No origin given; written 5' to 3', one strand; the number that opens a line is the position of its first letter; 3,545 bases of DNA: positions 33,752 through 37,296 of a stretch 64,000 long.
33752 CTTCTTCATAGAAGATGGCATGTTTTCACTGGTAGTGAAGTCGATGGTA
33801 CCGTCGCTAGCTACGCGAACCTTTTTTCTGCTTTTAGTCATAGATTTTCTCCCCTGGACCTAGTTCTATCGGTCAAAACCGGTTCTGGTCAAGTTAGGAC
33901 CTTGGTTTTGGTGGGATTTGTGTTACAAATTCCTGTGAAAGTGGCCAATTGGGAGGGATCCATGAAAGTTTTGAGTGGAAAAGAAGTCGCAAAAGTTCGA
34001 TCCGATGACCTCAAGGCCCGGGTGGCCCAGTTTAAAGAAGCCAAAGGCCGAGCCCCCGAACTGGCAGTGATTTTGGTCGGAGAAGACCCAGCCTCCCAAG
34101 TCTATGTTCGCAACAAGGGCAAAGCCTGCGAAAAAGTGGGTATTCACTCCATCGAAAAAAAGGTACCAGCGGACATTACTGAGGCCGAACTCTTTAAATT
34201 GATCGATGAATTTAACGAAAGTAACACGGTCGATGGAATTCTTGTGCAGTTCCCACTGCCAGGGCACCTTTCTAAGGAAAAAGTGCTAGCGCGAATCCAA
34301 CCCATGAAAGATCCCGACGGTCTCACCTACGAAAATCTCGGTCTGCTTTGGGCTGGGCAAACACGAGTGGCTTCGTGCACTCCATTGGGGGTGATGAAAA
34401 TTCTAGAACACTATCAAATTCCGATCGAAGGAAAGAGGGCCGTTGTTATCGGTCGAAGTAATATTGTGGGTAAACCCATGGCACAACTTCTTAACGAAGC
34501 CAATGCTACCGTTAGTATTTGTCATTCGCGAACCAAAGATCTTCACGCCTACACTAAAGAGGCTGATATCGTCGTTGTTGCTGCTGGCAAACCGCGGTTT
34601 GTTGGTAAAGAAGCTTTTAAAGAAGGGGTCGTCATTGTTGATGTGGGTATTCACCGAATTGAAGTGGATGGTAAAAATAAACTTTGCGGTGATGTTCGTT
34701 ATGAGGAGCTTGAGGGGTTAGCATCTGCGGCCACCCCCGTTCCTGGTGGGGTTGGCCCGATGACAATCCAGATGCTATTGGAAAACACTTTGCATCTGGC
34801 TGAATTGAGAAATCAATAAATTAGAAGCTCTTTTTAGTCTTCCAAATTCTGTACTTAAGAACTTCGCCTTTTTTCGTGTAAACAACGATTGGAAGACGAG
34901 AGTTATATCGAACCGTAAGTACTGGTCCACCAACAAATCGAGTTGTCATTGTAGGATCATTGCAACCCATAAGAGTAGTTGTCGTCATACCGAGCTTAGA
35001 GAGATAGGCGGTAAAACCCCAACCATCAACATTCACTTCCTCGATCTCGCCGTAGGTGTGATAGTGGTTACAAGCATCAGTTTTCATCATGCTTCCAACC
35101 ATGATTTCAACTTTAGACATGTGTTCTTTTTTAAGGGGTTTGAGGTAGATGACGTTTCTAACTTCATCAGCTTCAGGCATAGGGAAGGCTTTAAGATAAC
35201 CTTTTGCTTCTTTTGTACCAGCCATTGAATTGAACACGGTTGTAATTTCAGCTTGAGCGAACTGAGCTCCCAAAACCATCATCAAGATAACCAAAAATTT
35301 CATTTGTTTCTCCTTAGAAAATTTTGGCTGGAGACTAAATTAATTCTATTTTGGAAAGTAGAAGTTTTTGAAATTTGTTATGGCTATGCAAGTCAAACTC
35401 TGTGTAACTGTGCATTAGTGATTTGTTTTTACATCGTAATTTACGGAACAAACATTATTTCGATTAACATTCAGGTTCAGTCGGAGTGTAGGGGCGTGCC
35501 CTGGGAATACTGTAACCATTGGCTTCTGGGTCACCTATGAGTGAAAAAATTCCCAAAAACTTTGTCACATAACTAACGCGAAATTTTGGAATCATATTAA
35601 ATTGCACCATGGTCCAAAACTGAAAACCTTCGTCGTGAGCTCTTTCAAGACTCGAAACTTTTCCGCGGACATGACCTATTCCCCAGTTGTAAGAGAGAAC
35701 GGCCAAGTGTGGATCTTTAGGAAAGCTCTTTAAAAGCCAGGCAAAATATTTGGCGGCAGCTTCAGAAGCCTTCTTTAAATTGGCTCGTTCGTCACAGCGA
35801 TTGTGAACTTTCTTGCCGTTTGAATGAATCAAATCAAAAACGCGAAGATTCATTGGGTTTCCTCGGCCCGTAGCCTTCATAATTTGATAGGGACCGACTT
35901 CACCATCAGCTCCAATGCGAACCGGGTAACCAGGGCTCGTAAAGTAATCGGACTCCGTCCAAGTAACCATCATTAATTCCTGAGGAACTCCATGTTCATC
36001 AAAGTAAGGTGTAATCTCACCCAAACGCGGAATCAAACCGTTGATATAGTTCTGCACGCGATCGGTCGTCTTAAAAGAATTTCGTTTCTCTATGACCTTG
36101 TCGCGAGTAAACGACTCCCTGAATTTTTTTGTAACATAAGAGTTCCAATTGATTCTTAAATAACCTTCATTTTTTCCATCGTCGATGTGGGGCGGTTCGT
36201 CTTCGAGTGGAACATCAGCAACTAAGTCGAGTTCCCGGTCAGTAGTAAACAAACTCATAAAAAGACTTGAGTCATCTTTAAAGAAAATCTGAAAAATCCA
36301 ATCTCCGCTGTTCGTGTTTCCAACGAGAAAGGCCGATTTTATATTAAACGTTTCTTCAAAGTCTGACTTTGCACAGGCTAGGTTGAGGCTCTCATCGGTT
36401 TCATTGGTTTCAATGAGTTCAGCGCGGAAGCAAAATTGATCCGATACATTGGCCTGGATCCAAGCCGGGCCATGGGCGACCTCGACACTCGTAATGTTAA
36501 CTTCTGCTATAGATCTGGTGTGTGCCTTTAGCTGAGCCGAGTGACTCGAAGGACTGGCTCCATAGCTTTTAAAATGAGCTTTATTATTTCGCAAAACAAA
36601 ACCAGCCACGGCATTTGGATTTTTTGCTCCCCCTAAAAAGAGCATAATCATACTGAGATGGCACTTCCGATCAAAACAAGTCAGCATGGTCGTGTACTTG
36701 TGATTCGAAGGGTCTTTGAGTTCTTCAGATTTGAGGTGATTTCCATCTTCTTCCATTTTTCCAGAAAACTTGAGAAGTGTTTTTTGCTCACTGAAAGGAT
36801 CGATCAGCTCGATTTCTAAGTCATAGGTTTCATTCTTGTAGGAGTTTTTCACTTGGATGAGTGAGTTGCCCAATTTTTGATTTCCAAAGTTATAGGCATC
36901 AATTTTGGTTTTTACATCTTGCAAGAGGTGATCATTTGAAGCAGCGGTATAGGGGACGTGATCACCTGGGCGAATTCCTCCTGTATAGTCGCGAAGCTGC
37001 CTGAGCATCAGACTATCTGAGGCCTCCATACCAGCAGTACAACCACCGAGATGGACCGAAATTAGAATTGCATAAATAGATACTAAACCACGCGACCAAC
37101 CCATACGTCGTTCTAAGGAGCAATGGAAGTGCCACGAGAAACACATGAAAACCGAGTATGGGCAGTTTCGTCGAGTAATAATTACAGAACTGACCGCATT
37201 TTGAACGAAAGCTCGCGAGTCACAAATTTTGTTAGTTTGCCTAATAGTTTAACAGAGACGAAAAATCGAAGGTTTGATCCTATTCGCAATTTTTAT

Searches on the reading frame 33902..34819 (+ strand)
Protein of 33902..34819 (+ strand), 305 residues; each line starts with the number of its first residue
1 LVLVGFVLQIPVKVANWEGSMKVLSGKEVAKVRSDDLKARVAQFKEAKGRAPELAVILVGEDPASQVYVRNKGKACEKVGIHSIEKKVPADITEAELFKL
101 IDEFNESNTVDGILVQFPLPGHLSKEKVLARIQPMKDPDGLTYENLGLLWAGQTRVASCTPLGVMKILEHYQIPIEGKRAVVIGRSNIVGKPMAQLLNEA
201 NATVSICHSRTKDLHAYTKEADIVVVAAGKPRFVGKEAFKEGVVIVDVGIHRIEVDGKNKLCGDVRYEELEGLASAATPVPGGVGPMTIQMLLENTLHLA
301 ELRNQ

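Call 4: search_protein_families(library=pfam, proteins=[window:33902-34819:+], max_evalue=0.1)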
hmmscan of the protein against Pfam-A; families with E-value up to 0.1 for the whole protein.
window:33902-34819:+ (305 aa): 4 families
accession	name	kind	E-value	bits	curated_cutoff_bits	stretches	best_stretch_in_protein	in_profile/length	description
PF02882.25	THF_DHG_CYH_C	-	2.7e-66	222.2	27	1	144-301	3-157/160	Tetrahydrofolate dehydrogenase/cyclohydrolase, NAD(P)-binding domain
PF00763.28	THF_DHG_CYH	-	5.9e-40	136.6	32.8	1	24-139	1-115/115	Tetrahydrofolate dehydrogenase/cyclohydrolase, catalytic domain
PF00056.29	Ldh_1_N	-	0.033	14.6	27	1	197-237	46-86/141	lactate/malate dehydrogenase, NAD binding domain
PF08450.18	SGL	-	0.068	13.2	26.3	0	109-176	153-225/246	SMP-30/Gluconolactonase/LRE-like region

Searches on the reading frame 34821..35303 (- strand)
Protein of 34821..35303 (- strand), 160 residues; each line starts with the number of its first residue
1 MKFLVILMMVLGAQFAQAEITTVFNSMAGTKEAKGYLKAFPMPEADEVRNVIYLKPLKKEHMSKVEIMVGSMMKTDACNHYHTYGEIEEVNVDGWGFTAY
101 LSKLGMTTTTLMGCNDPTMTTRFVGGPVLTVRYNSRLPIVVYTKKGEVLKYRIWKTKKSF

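Call 4: search_protein_families(library=pfam, proteins=[window:34821-35303:-], max_evalue=0.1)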
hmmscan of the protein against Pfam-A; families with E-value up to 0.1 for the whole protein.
window:34821-35303:- (160 aa): 1 family
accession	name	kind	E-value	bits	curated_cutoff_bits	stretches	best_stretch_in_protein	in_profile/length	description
PF03974.18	Ecotin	-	9e-32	110.1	22.2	1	37-155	2-121/122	Ecotin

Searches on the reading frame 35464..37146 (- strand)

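Call 4: search_protein_families(library=pfam, proteins=[window:35464-37146:-], max_evalue=0.1)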
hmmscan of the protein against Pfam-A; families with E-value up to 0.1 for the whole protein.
window:35464-37146:- (560 aa): 1 family
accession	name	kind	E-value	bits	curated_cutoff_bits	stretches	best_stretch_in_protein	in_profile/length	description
PF01464.25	SLT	-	6.1e-09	35.9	21.3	1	387-499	13-107/117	Transglycosylase SLT domain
